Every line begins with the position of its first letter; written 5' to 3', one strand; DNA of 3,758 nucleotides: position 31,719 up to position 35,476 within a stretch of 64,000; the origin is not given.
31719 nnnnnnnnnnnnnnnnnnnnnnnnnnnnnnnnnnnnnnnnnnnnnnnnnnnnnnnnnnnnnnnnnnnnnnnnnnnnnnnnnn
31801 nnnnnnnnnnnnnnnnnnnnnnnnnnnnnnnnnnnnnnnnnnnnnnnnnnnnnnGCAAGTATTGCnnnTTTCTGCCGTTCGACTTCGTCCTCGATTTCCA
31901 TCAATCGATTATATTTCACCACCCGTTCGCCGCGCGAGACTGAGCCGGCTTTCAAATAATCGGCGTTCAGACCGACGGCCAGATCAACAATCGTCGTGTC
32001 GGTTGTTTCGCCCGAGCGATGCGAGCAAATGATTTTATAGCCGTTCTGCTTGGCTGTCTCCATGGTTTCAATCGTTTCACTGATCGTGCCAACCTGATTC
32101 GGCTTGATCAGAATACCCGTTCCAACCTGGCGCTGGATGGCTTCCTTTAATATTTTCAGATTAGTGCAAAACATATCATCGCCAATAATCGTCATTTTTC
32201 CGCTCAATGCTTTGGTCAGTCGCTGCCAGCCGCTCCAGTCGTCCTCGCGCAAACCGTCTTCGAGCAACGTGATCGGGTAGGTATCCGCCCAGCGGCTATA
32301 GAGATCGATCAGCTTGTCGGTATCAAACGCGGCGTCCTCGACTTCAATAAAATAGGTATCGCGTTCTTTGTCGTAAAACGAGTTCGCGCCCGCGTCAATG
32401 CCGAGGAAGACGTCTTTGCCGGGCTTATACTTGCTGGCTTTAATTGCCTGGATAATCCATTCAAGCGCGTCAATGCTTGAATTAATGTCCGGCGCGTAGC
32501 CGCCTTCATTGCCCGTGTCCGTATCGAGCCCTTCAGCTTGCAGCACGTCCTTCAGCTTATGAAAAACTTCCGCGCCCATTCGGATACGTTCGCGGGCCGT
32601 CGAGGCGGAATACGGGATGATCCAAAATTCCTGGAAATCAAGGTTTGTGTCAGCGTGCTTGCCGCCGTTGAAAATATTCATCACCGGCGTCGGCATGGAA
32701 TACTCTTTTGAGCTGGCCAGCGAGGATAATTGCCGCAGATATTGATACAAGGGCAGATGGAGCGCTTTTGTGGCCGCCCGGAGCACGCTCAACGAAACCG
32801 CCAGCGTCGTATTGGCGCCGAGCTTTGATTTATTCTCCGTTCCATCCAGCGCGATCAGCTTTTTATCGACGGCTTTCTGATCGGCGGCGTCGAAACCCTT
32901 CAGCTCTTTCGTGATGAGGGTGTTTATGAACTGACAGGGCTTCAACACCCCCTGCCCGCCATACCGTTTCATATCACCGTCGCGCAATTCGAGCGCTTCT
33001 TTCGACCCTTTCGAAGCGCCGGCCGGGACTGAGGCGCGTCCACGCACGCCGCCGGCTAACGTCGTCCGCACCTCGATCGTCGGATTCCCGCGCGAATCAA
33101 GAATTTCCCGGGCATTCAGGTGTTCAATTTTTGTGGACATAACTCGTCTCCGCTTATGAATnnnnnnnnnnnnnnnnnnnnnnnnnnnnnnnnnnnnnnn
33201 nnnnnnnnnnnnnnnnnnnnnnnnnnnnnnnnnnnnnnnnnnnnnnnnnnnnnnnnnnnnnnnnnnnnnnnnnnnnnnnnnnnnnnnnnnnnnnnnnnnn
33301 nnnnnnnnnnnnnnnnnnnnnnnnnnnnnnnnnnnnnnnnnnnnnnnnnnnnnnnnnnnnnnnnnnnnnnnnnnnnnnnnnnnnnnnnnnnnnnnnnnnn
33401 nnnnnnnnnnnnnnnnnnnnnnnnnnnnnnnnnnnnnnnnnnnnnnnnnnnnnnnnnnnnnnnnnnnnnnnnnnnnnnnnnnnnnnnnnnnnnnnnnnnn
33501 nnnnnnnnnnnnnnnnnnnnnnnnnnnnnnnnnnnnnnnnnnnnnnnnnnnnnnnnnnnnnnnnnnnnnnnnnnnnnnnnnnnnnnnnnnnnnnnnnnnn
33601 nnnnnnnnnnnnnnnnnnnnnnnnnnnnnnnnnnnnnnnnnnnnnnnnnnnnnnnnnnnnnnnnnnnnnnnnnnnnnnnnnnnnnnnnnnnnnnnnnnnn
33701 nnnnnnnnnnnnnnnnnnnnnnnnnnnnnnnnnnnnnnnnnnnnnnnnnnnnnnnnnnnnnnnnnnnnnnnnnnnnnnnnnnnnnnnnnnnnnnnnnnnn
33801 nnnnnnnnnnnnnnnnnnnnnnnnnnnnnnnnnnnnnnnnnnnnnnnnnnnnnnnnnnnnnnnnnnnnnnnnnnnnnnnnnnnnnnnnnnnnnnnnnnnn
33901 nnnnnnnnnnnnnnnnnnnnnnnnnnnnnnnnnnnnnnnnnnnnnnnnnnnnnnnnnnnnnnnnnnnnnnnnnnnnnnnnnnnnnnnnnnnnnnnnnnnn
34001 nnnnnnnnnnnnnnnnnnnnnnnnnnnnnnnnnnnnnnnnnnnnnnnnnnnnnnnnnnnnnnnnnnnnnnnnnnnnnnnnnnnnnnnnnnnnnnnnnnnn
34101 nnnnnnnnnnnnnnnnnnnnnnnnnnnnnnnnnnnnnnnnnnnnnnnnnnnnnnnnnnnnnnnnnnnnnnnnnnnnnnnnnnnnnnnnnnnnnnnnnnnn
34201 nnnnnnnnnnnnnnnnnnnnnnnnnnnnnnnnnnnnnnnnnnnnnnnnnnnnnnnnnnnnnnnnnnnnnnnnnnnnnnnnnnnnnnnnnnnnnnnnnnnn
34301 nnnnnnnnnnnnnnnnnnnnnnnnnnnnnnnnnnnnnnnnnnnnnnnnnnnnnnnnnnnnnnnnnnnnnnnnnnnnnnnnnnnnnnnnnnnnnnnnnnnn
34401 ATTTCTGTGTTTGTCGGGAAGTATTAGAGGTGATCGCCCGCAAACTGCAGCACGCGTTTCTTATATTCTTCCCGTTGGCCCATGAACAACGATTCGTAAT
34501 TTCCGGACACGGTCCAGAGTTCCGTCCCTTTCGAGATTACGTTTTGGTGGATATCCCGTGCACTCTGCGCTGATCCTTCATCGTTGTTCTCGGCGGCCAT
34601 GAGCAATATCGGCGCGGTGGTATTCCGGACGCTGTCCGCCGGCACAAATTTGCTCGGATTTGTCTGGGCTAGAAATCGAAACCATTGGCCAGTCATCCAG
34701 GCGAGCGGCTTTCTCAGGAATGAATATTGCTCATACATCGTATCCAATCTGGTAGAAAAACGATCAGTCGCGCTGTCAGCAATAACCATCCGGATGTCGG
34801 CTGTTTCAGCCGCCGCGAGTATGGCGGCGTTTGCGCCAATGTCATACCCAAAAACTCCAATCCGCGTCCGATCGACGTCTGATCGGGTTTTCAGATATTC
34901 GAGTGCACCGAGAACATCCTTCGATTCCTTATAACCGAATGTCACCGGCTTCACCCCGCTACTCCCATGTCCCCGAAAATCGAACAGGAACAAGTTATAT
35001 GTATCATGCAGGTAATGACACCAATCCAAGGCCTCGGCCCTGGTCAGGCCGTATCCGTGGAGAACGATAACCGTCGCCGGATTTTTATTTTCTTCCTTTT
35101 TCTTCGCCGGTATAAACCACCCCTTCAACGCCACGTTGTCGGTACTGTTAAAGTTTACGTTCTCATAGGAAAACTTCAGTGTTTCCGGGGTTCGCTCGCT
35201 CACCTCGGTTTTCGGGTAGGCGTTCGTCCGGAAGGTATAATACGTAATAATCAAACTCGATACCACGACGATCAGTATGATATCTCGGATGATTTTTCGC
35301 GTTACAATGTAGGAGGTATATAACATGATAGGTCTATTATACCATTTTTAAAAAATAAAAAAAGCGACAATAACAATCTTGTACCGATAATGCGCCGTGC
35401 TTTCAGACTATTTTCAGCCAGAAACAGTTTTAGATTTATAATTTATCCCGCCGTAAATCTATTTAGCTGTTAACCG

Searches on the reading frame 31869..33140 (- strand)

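Call 37: search_protein_families(library=ncbifam, max_evalue=0.01, proteins=[P0001, P0002, P0003, P0004, P0005, P0006, P0009, P0013, P0014])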
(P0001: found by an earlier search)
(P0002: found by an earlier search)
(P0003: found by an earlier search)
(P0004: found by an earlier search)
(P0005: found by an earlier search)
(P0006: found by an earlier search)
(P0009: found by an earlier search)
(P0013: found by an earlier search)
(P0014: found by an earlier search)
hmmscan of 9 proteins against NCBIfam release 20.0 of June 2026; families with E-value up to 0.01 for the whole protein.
P0001 (245 aa): 0 families

P0002 (218 aa): 6 families
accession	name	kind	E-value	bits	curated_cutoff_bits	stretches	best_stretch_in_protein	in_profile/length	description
NF052336.1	PdgHdaseHSB100310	equivalog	3.2e-07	30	500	1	93-189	46-144/316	peptidoglycan hydrolase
NF052530.1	Heli_ShapePgp3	exception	7.7e-06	25.2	300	1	110-184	174-249/270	peptidoglycan metallopeptidase Pgp3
NF053824.1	PdgNdpepShyC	equivalog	0.00019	20.5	700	1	111-184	304-378/429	peptidoglycan DD-endopeptidase ShyC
NF040883.1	amid_act_ActS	equivalog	0.00036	19.9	375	1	113-178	146-211/242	amidase activator ActS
NF053825.1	PdgNdpepShyA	equivalog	0.00042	19.1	700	1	111-187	304-378/425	peptidoglycan DD-endopeptidase ShyA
NF008652.0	PRK11649.1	equivalog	0.00066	18.5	341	1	112-185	322-396/439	murein DD-endopeptidase MepM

P0003 (200 aa): 0 families

P0004 (206 aa): 0 families

P0005 (213 aa): 0 families

P0006 (233 aa): 0 families

P0009 (208 aa): 0 families

P0013 (913 aa): 15 families
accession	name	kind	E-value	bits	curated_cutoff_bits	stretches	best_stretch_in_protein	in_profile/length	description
NF033707.1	T9SS_sortase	equivalog_domain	4.3e-09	34.6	420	1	823-899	995-1076/1095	type IX secretion system sortase PorU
TIGR04183.1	Por_Secre_tail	domain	3.9e-08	33.2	23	1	830-911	2-71/72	T9SS type A sorting domain-containing protein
NF005176.1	PRK06655.1-1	equivalog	8.7e-07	29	230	1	843-906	92-155/197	flagellar hook assembly protein FlgD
NF053825.1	PdgNdpepShyA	equivalog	2.1e-06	26.7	700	1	69-150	304-379/425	peptidoglycan DD-endopeptidase ShyA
NF008652.0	PRK11649.1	equivalog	4e-06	25.8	341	1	70-150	322-396/439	murein DD-endopeptidase MepM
NF052336.1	PdgHdaseHSB100310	equivalog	4.6e-06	26.2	500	1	64-156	60-146/316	peptidoglycan hydrolase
NF052530.1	Heli_ShapePgp3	exception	1.2e-05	24.6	300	1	69-149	175-249/270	peptidoglycan metallopeptidase Pgp3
NF040883.1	amid_act_ActS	equivalog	1.7e-05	24.2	375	1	70-150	145-219/242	amidase activator ActS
NF053824.1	PdgNdpepShyC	equivalog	3.5e-05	22.9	700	1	70-150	305-379/429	peptidoglycan DD-endopeptidase ShyC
NF052323.1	T9SSA_dep_M6i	equivalog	3.8e-05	21.8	600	1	831-910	962-1037/1043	T9SS-dependent M6-like inactivated metalloprotease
NF052228.1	T9SS_PorZ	equivalog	6.6e-05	21.5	260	1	821-897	668-739/757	type IX secretion system anionic LPS delivery protein PorZ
NF009276.0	PRK12633.1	equivalog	0.0001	22.1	383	1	846-899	127-180/234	flagellar basal body rod modification protein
NF008123.1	PRK10871.1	equivalog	0.0002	20.9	311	1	71-150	275-348/365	murein hydrolase activator NlpD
NF038113.1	T9SSA_dep_M36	equivalog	0.00041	18.6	885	1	824-911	790-868/869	T9SS-dependent M36 family metallopeptidase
NF008644.1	PRK11637.1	equivalog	0.0028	16.7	270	1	76-158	301-378/385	murein hydrolase activator EnvC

P0014 (385 aa): 2 families
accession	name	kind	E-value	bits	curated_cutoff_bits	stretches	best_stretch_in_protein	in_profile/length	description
TIGR03931.1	T7SS_Rv3446c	hypoth_equivalog_domain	3e-05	24.4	47.6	1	13-107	2-91/194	type VII secretion-associated protein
NF040946.1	PSII_PsbP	equivalog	0.00042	20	60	0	66-102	20-56/180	photosystem II reaction center PsbP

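Call 61: search_protein_families(library=pfam, max_evalue=1, proteins=[L011:4616-5257:+, L014:6889-7599:+, L015:4982-5701:+, L015:3115-3744:+, L016:4921-5568:+, L017:591-1337:+, L018:2079-3242:+, L018:4724-5317:+, L001:5813-6511:+, L011:7986-9065:+])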
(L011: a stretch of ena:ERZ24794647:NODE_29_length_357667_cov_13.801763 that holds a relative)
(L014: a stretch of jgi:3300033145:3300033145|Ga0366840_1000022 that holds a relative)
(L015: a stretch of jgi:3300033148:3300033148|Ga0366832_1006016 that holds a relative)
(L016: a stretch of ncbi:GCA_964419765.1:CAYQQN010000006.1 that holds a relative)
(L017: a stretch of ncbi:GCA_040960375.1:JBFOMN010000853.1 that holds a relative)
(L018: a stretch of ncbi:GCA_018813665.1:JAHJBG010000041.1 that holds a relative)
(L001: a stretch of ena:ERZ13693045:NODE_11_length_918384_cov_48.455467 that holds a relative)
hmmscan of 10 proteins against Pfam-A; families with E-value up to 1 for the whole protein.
L011:4616-5257:+ (213 aa): 3 families
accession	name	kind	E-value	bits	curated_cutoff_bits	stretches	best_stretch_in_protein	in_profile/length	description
PF09716.15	ETRAMP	-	0.04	14.4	29.1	1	1-42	1-30/81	Malarial early transcribed membrane protein (ETRAMP)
PF16872.10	putAbiC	-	0.077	14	22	1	182-210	13-46/80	Putative phage abortive infection protein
PF00886.24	Ribosomal_S16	-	0.15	12.4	27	1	93-108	26-41/62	Ribosomal protein S16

L014:6889-7599:+ (236 aa): 3 families
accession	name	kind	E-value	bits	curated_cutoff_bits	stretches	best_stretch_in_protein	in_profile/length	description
PF18933.6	PsbP_2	-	8.5e-05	23.1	27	1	14-222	4-183/184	PsbP-like protein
PF20377.3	DUF6672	-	0.12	12.6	24.3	1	3-30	5-32/152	Family of unknown function (DUF6672)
PF11837.13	INV_N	-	0.25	12.3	27.8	1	8-63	24-81/109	Beta-fructofuranosidase, N-terminal domain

L015:4982-5701:+ (239 aa): 3 families
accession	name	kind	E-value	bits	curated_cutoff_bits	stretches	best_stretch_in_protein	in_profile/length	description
PF18933.6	PsbP_2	-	8.1e-06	26.4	27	1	16-225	4-184/184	PsbP-like protein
PF09716.15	ETRAMP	-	0.056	13.9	29.1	1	3-36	48-81/81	Malarial early transcribed membrane protein (ETRAMP)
PF09889.16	DUF2116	-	0.5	10.8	26.8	1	5-28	32-57/59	Probable treble clef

L015:3115-3744:+ (209 aa): 5 families
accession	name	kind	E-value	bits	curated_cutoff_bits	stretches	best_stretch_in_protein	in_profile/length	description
PF07790.16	Pilin_N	-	0.015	16.6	25.2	1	12-50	9-47/78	Archaeal Type IV pilin, N-terminal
PF13967.11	RSN1_TM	-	0.018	15.1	27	1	15-49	5-39/156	Late exocytosis, associated with Golgi transport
PF13800.11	Sigma_reg_N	-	0.03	15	26.3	1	11-65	15-73/91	Sigma factor regulator N-terminal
PF25184.1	YxzE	-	0.097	14.1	40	1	13-61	3-47/65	YxzE-like putative bacteriocin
PF11337.13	DUF3139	-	0.22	12.5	27.3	1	12-53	4-45/83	Protein of unknown function (DUF3139)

L016:4921-5568:+ (215 aa): 2 families
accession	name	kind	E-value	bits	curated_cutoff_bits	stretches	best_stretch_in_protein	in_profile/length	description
PF06072.16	Herpes_US9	-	0.12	12.8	23.7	1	4-25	37-58/61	Alphaherpesvirus tegument protein US9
PF13663.11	DUF4148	-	0.16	12.8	27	1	1-40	1-38/62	Domain of unknown function (DUF4148)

L017:591-1337:+ (248 aa): 8 families
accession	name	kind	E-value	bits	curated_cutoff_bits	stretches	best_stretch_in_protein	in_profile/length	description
PF18933.6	PsbP_2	-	0.0028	18.1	27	1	86-125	28-69/184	PsbP-like protein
PF19168.5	DUF5850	-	0.036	15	25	1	20-101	4-84/171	Family of unknown function (DUF5850)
PF21827.1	New_glue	-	0.036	14.2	31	1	21-80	6-63/94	New glue protein family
PF19721.4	DUF6215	-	0.14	12.2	27.1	1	9-48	2-41/135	Family of unknown function (DUF6215)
PF09911.14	DUF2140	-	0.15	12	34.3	1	10-74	2-66/187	Uncharacterized protein conserved in bacteria (DUF2140)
PF12072.13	RNase_Y_N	-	0.17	11.8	32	1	16-48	2-34/201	RNase Y N-terminal region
PF03833.19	PolC_DP2_N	-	0.21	11.2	24.3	1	53-95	82-124/271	DNA polymerase II large subunit DP2, N-terminal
PF20187.3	DUF6550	-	0.5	11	27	1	15-97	17-95/190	Family of unknown function (DUF6550)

L018:2079-3242:+ (387 aa): 0 families

L018:4724-5317:+ (197 aa): 1 family
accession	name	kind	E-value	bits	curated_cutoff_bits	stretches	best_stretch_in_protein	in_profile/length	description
PF12704.14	MacB_PCD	-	0.13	12.9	27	1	7-150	9-114/207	MacB-like periplasmic core domain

L001:5813-6511:+ (232 aa): 4 families
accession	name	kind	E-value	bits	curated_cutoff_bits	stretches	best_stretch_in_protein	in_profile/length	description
PF18933.6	PsbP_2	-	0.00067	20.1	27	1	37-101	14-77/184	PsbP-like protein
PF07790.16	Pilin_N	-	0.0097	17.2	25.2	1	13-62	9-58/78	Archaeal Type IV pilin, N-terminal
PF10907.13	DUF2749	-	0.067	13.7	25.5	1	14-54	7-49/72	Protein of unknown function (DUF2749)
PF03493.23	BK_channel_a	-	0.088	13.6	26.8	1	121-167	28-73/90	Calcium-activated BK potassium channel alpha subunit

L011:7986-9065:+ (359 aa): 2 families
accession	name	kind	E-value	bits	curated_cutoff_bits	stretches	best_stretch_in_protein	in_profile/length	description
PF01789.22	PsbP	-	0.0078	16.7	23.5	1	222-273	4-53/155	PsbP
PF18933.6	PsbP_2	-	0.059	13.8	27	1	221-244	44-67/184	PsbP-like protein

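Call 62: search_protein_families(library=phrogs, max_evalue=0.001, proteins=[P0001, P0002, P0003, P0004, P0005, P0006, P0009, P0013, P0014])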
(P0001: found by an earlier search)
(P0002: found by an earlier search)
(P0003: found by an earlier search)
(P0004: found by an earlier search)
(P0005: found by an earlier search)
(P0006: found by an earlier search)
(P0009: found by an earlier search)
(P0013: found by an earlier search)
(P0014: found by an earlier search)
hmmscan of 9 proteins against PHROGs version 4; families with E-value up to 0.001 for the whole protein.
P0001 (245 aa): 0 families

P0002 (218 aa): 9 families
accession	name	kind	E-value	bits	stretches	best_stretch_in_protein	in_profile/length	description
phrog_7767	-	other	3.9e-10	40.8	1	88-185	20-105/194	metallo-endopeptidase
phrog_6700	-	lysis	2.7e-09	35.5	1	111-196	2634-2721/2898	endolysin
phrog_3084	-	lysis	1.9e-07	31.5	1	103-189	25-119/468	endolysin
phrog_10030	-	tail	7.8e-07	27.7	1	93-184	1905-2003/2105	tail length tape measure protein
phrog_880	-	lysis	1.4e-05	25.7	1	112-187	38-120/435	endolysin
phrog_3578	-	lysis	1.5e-05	25.5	1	144-184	293-334/405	endolysin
phrog_21656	-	other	3.5e-05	23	1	113-184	647-727/1022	peptidase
phrog_14988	-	other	3.6e-05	24.6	1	97-184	28-124/272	peptidase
phrog_4070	-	tail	0.00014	21.2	1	113-188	635-711/989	tail length tape measure protein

P0003 (200 aa): 0 families

P0004 (206 aa): 0 families

P0005 (213 aa): 0 families

P0006 (233 aa): 1 family
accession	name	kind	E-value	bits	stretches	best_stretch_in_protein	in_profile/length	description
phrog_10051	-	lysis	0.0002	21.7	1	141-203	347-410/455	endolysin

P0009 (208 aa): 0 families

P0013 (913 aa): 10 families
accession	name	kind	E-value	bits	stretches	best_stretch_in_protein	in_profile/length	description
phrog_7767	-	other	7.7e-11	43.1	1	69-152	29-107/194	metallo-endopeptidase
phrog_10030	-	tail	3.9e-09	35.4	1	30-157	1881-2011/2105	tail length tape measure protein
phrog_6700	-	lysis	6.9e-08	30.9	1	68-153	2633-2713/2898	endolysin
phrog_14988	-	other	2.7e-07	31.6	1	72-152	45-127/272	peptidase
phrog_28394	-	unknown function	8.9e-07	29.4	1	68-154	210-291/303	-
phrog_28672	-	other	1.9e-06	27.7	1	50-151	277-373/397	metallo-endopeptidase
phrog_8537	-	unknown function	1.3e-05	25.7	1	108-162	56-109/384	-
phrog_880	-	lysis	0.00068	20.1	0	63-152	31-120/435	endolysin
phrog_4070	-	tail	0.00086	18.5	0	100-157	659-715/989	tail length tape measure protein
phrog_3578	-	lysis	0.001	19.6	0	114-149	300-334/405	endolysin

P0014 (385 aa): 0 families

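Call 75: search_protein_families(library=pfam, max_evalue=0.001, proteins=[L020:1670-4231:-, L020:4243-4878:-, L020:4926-5501:-, L020:6934-8073:+, L020:8861-10069:-, L020:10595-12013:-, L020:1257-1673:-, L020:5836-6474:+])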
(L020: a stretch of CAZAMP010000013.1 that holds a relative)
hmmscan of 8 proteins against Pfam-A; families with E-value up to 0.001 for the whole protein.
L020:1670-4231:- (853 aa): 8 families
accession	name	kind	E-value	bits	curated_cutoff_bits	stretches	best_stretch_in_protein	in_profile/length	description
PF10412.15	TrwB_AAD_bind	-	1.8e-14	53.9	20.5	2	442-535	11-98/387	Type IV secretion-system coupling protein DNA-binding domain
PF01935.23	DUF87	-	2.9e-08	34.5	23.2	1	436-519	12-90/220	Helicase HerA, central domain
PF13401.12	AAA_22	-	5.2e-05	24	27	0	445-470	4-29/130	AAA domain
PF12696.13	TraG-D_C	-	0.0001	22.7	22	1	712-777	3-70/126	TraM recognition site of TraD and TraG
PF01580.24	FtsK_SpoIIIE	-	0.00033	20.6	24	1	431-468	25-61/221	FtsK/SpoIIIE family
PF24389.1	ORC-CDC6-like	-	0.00046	19.5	27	1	439-472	25-58/571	ORC-CDC6-like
PF00005.33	ABC_tran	-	0.00087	20.3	25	0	447-469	12-34/137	ABC transporter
PF05872.18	HerA_C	-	0.00097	18.3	22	0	434-487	9-62/502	Helicase HerA-like C-terminal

L020:4243-4878:- (211 aa): 0 families

L020:4926-5501:- (191 aa): 1 family
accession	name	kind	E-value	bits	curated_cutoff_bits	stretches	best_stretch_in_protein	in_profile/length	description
PF04542.20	Sigma70_r2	-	4.6e-05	23.6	24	1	24-80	9-60/71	Sigma-70 region 2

L020:6934-8073:+ (379 aa): 0 families

L020:8861-10069:- (402 aa): 0 families

L020:10595-12013:- (472 aa): 0 families

L020:1257-1673:- (138 aa): 0 families

L020:5836-6474:+ (212 aa): 1 family
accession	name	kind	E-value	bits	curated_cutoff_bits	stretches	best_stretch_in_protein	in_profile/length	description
PF05257.22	CHAP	-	0.0006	20.7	26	1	109-187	7-81/81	CHAP domain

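Call 76: search_protein_families(library=pfam, max_evalue=0.01, proteins=[L023:2776-3348:+, L023:4410-5075:+, L027:4003-4695:+, L016:2548-3120:+, L023:5653-6498:+, L027:5557-6366:+, L026:47-802:+, L022:2314-3246:+, L022:494-1138:+, L001:11670-12815:+])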
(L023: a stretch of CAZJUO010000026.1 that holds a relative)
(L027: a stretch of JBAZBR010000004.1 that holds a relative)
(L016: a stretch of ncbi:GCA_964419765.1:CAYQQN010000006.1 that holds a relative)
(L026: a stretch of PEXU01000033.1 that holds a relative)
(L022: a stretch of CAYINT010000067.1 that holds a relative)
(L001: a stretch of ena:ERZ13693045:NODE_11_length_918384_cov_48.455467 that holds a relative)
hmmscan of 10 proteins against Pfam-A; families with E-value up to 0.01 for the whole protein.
L023:2776-3348:+ (190 aa): 0 families

L023:4410-5075:+ (221 aa): 0 families

L027:4003-4695:+ (230 aa): 0 families

L016:2548-3120:+ (190 aa): 0 families

L023:5653-6498:+ (281 aa): 0 families

L027:5557-6366:+ (269 aa): 1 family
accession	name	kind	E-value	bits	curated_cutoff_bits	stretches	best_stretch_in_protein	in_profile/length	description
PF05257.22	CHAP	-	0.00012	22.9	26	1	142-214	4-71/81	CHAP domain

L026:47-802:+ (251 aa): 0 families

L022:2314-3246:+ (310 aa): 0 families

L022:494-1138:+ (214 aa): 0 families

L001:11670-12815:+ (381 aa): 1 family
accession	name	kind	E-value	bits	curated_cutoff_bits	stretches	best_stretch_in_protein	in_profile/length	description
PF00930.27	DPPIV_N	-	3.3e-06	26.5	22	0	262-324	26-82/354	Dipeptidyl peptidase IV (DPP IV) N-terminal region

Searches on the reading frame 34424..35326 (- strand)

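Call 4: search_protein_families(library=pfam, max_evalue=0.1, proteins=[window:34424-35326:-])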
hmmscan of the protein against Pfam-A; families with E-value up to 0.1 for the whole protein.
window:34424-35326:- (300 aa): 9 families
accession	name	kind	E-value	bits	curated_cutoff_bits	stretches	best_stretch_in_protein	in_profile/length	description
PF05448.18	AXE1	-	2e-08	33.8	21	1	56-123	58-123/321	Acetyl xylan esterase (AXE1)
PF12697.13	Abhydrolase_6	-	3e-08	35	26.3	1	86-223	1-135/217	Alpha/beta hydrolase family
PF00561.26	Abhydrolase_1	-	6.5e-07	29.7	25.8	1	85-216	2-129/245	alpha/beta hydrolase fold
PF12146.15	Hydrolase_4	-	5e-06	26.4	27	1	83-194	4-117/239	Serine aminopeptidase, S33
PF01738.24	DLH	-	3.6e-05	23.9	21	1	137-178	80-121/217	Dienelactone hydrolase family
PF00326.27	Peptidase_S9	-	0.0014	18.6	22.6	1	131-267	41-174/213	Prolyl oligopeptidase family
PF02129.25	Peptidase_S15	-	0.0033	17.6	23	1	94-191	46-133/262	X-Pro dipeptidyl-peptidase (S15 family)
PF12740.14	PETase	-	0.028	14.2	28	1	136-183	101-154/263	PET hydrolase-like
PF03403.19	PAF-AH_p_II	-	0.087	11.8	20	0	135-223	202-285/372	Platelet-activating factor acetylhydrolase, isoform II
